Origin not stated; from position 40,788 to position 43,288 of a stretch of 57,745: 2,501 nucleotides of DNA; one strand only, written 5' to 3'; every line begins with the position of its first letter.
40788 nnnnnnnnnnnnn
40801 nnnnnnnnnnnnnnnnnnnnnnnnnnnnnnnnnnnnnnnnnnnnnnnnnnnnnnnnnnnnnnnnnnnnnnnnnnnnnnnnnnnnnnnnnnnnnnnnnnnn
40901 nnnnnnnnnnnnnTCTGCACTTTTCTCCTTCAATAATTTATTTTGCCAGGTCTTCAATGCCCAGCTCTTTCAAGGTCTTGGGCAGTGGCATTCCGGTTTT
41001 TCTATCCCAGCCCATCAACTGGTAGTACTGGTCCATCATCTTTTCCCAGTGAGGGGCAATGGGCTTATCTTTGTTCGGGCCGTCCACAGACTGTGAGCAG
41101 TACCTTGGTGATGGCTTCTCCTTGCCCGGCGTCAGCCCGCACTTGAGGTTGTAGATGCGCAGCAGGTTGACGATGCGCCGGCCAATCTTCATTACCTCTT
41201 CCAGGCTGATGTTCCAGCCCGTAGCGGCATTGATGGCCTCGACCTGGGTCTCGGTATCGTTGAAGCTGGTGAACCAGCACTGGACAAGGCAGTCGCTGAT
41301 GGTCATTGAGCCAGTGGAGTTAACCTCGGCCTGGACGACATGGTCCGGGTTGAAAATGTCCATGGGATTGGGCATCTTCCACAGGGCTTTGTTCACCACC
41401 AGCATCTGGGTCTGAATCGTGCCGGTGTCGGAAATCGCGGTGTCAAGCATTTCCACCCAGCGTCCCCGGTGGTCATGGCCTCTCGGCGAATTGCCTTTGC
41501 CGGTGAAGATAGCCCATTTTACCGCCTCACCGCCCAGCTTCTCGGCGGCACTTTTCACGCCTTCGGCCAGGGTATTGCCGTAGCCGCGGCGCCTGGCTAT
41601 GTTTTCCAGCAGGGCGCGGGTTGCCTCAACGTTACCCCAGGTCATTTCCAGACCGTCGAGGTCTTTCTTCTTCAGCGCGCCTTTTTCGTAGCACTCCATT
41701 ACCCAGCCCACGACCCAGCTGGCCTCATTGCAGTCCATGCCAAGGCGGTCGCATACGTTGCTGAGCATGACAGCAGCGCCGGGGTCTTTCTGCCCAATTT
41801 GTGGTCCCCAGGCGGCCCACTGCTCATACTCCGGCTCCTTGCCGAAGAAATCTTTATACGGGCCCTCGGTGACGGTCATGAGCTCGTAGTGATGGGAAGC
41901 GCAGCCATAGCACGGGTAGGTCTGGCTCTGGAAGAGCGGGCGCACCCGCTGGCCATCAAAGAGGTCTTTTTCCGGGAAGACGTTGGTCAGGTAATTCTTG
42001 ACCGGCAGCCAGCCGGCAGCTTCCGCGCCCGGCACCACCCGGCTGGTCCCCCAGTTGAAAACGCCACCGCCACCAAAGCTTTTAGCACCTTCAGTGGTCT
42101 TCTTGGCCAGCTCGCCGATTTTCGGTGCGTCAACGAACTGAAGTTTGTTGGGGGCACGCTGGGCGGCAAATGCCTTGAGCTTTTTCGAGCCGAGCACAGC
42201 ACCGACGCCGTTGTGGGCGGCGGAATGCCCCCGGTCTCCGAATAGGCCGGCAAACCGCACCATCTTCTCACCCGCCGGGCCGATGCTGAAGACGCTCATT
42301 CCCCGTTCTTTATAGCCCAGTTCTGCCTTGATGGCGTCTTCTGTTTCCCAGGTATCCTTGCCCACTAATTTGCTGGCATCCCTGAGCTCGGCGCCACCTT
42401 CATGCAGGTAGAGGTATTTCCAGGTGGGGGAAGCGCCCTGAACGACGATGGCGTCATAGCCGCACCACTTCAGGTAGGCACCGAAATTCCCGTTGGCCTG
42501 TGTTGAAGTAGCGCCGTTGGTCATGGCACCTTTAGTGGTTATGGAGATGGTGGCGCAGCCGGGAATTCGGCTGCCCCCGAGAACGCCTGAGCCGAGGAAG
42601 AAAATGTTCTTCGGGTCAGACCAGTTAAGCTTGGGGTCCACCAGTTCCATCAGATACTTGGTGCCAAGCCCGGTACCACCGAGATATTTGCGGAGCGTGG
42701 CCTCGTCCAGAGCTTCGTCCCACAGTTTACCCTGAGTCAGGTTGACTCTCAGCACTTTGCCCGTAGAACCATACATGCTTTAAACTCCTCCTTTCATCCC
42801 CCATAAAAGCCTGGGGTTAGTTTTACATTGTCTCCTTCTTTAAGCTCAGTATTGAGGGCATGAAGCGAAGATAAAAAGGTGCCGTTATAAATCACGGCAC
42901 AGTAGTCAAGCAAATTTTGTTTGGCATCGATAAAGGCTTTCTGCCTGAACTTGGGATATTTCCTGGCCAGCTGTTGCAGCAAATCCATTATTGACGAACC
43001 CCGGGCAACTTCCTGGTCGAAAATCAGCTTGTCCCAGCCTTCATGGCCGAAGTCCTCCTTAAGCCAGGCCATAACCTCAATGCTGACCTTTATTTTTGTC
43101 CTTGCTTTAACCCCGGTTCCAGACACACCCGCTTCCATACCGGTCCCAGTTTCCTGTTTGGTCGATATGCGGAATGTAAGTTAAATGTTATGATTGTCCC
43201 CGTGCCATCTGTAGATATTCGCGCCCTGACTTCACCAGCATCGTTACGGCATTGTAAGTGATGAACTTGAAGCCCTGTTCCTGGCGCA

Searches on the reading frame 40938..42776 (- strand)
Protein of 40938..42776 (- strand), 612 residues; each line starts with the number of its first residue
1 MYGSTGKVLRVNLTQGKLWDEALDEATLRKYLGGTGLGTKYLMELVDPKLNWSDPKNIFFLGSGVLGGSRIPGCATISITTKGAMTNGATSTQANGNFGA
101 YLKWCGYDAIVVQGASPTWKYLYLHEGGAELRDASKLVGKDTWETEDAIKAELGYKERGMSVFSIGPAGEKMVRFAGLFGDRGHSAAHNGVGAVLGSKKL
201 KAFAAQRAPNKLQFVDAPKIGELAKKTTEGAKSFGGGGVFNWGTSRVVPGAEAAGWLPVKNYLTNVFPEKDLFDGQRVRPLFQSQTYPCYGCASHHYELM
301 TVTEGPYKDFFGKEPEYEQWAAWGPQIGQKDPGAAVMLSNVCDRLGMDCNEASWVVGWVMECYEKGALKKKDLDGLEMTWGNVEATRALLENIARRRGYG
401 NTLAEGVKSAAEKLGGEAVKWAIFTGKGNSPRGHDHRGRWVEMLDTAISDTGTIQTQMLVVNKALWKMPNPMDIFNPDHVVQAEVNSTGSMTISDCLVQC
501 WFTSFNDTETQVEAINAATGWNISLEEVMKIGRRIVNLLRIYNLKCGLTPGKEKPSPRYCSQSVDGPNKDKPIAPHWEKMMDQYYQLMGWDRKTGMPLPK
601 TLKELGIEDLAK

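Call 3: search_protein_families(library=pfam, proteins=[window:40938-42776:-], max_evalue=0.1)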
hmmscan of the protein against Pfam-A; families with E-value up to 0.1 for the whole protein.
window:40938-42776:- (612 aa): 2 families
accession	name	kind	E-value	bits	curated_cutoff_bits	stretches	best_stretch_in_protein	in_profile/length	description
PF01314.23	AFOR_C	-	4.9e-90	302.9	27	1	238-607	19-385/385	Aldehyde ferredoxin oxidoreductase, domains 2 & 3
PF02730.20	AFOR_N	-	1.9e-59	201.2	29.8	1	6-205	1-196/199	Aldehyde ferredoxin oxidoreductase, N-terminal domain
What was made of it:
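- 40938..42776 (-): Aldehyde:ferredoxin oxidoreductase (AOR), directly upstream of Y in the Dehalococcoidia loci. Pfam AFOR_N and AFOR_C (call 3).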

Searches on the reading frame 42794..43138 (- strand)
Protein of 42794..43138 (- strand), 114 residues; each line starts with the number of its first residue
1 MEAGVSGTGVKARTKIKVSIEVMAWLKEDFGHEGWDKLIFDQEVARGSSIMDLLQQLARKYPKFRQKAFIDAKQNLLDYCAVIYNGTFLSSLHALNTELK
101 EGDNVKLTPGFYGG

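Call 3: search_protein_families(library=pfam, proteins=[window:42794-43138:-], max_evalue=0.1)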
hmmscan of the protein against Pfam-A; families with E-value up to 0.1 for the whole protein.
window:42794-43138:- (114 aa): 1 family
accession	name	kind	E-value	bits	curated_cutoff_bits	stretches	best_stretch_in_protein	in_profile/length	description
PF02597.26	ThiS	-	1.2e-08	35.8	22.5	1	42-114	16-76/76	ThiS family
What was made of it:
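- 42794..43138 (-): ThiS/MoaD-like small protein. Pfam ThiS (call 3).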
